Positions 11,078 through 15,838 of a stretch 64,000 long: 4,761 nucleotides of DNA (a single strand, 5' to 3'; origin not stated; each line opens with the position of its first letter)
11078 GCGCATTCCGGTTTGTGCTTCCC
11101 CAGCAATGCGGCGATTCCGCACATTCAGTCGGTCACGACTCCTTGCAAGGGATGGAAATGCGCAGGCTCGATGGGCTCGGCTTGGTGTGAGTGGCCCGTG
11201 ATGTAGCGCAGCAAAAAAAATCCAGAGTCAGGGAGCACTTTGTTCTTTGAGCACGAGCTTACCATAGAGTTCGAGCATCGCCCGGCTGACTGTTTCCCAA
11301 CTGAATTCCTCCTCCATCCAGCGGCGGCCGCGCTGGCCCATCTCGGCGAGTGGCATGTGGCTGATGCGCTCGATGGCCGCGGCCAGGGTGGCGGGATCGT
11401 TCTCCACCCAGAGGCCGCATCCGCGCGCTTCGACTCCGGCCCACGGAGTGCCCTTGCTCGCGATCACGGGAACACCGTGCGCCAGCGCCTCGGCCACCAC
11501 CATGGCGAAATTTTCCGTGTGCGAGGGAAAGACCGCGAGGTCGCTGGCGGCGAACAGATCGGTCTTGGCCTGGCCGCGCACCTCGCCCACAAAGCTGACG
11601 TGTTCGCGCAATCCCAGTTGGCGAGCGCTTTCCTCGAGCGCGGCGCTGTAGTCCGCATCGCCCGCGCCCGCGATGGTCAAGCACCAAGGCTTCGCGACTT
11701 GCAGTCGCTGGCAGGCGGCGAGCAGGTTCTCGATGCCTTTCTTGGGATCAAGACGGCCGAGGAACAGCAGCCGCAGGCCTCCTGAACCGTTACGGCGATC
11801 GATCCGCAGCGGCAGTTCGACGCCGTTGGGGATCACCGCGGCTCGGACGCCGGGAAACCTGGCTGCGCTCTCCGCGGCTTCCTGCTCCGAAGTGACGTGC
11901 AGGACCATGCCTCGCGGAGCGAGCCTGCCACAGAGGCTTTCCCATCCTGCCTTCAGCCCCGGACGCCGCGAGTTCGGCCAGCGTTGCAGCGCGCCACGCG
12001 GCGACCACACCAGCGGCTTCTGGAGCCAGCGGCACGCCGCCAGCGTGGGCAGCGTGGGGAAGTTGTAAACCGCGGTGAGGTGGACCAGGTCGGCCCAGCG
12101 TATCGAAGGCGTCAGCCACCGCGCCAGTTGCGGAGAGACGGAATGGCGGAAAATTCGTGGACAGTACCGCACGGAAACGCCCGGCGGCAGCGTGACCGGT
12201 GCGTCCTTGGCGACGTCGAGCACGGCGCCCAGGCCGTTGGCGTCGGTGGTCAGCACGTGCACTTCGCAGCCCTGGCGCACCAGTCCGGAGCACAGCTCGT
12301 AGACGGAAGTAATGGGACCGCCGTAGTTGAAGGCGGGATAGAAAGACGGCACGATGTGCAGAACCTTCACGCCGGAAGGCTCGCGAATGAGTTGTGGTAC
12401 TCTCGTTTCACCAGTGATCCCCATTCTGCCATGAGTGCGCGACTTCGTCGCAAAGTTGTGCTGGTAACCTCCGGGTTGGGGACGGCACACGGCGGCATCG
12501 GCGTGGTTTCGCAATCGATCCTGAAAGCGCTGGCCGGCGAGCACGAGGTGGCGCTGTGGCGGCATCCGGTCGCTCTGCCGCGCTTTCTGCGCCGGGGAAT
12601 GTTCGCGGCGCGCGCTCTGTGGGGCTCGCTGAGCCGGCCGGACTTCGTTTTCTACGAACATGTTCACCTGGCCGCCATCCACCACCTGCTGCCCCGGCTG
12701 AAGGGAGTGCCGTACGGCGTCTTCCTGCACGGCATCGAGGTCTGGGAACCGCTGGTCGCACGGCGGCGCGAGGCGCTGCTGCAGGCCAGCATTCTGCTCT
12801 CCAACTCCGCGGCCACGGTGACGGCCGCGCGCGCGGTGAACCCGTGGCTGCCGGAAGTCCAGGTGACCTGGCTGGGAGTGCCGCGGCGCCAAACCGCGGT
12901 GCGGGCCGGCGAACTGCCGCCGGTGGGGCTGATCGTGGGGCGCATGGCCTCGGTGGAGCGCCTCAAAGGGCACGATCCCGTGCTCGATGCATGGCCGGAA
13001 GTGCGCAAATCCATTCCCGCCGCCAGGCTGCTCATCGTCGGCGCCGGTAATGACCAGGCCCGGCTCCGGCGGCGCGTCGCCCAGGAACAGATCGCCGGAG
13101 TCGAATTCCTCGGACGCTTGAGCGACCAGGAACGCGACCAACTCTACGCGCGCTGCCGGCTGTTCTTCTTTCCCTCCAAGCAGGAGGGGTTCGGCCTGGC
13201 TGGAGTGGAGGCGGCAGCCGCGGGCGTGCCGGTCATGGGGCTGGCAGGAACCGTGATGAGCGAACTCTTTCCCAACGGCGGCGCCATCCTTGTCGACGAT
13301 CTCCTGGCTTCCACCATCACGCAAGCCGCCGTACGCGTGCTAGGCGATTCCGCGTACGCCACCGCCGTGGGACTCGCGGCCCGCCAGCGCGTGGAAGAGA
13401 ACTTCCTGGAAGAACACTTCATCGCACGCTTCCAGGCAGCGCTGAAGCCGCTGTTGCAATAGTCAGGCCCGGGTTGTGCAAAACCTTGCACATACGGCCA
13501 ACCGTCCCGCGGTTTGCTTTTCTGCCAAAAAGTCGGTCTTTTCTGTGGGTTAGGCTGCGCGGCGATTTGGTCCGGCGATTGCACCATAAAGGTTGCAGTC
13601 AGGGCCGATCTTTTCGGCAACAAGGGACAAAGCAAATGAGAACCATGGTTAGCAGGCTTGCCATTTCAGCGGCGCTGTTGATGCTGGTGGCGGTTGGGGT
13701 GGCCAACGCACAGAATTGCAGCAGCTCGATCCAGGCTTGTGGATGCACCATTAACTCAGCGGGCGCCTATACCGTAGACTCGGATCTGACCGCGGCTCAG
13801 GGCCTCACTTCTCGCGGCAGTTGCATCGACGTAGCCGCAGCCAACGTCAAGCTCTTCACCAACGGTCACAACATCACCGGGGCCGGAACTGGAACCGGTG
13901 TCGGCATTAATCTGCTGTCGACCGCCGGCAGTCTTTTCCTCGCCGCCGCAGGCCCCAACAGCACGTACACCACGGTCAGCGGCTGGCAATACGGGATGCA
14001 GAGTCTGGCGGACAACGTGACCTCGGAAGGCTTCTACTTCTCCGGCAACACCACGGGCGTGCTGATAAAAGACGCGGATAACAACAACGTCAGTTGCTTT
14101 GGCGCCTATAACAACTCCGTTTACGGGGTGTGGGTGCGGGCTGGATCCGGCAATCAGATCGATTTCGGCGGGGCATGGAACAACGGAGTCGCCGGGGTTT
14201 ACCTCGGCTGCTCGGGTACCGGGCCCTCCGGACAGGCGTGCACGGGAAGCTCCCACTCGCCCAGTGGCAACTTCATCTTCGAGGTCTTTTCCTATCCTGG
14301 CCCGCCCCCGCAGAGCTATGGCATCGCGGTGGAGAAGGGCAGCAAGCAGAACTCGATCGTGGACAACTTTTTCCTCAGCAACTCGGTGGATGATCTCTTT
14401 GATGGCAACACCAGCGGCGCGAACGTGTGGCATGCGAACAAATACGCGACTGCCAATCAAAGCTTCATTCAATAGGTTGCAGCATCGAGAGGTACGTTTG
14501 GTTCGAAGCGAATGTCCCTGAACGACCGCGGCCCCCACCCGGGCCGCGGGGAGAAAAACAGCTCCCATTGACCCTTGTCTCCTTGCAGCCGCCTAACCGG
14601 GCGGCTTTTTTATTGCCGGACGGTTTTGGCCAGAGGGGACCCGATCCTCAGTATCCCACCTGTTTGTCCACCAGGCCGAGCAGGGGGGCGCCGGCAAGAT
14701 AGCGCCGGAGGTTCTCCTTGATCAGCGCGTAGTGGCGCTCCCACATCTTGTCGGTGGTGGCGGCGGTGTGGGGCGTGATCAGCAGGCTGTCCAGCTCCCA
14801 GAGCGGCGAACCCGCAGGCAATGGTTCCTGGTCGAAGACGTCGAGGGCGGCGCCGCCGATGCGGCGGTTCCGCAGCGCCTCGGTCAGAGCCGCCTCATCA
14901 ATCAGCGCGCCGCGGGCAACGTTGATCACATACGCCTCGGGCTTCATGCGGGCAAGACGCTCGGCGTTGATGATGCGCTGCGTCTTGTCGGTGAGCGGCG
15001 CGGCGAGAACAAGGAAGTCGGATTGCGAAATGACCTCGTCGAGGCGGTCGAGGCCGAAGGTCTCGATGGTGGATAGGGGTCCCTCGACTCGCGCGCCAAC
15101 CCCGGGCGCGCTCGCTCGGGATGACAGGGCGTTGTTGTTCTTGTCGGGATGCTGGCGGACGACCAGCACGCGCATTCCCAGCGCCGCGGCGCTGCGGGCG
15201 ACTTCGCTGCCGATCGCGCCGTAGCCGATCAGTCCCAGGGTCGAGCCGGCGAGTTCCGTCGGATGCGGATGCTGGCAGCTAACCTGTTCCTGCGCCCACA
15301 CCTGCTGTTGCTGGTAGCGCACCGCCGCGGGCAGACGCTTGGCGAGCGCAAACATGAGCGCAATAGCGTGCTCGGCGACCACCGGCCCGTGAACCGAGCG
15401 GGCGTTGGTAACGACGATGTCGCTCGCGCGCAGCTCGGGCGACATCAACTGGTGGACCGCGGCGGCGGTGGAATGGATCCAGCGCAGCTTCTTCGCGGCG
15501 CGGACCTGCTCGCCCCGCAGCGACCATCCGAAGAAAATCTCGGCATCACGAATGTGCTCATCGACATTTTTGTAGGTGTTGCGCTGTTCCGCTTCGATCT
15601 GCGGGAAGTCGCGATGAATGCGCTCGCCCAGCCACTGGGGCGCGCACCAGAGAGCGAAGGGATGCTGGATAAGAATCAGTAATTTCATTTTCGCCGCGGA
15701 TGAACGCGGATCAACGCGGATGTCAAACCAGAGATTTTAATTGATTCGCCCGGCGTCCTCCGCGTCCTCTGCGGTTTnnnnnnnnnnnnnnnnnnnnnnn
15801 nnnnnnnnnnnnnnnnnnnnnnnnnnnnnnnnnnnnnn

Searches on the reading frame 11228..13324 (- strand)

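Call 60: search_protein_families(library=pfam, proteins=[window:11228-13324:-], max_evalue=0.00001)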
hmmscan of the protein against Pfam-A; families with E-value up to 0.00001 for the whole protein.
window:11228-13324:- (698 aa): 5 families
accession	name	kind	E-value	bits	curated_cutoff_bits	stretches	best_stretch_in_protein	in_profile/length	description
PF00534.26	Glycos_transf_1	-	2.1e-29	102.7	26.4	1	518-668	17-171/172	Glycosyl transferases group 1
PF13692.12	Glyco_trans_1_4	-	2.9e-27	96.1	27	1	518-654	3-139/142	Glycosyl transferases group 1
PF13439.12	Glyco_transf_4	-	1.1e-15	58.5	28.5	1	335-504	2-168/170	Glycosyltransferase Family 4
PF20706.3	GT4-conflict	-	1.7e-13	50.8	26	1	480-624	162-312/385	Family 4 Glycosyltransferase in conflict systems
PF13579.12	Glyco_trans_4_4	-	9.9e-13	49.2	29.7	1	335-501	1-158/158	Glycosyl transferase 4-like domain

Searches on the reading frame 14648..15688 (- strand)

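Call 60: search_protein_families(library=pfam, proteins=[window:14648-15688:-], max_evalue=0.00001)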
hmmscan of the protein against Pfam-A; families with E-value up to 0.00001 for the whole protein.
window:14648-15688:- (346 aa): 3 families
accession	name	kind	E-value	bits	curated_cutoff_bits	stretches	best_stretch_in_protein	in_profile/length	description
PF02826.25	2-Hacid_dh_C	-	1.3e-56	191.2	25.1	1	109-309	1-178/178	D-isomer specific 2-hydroxyacid dehydrogenase, NAD binding domain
PF00670.27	AdoHcyase_NAD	-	3.8e-06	27.6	27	0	207-259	63-111/162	S-adenosyl-L-homocysteine hydrolase, NAD binding domain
PF00389.36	2-Hacid_dh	-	7e-06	26.2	24.6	1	27-340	19-133/134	D-isomer specific 2-hydroxyacid dehydrogenase, catalytic domain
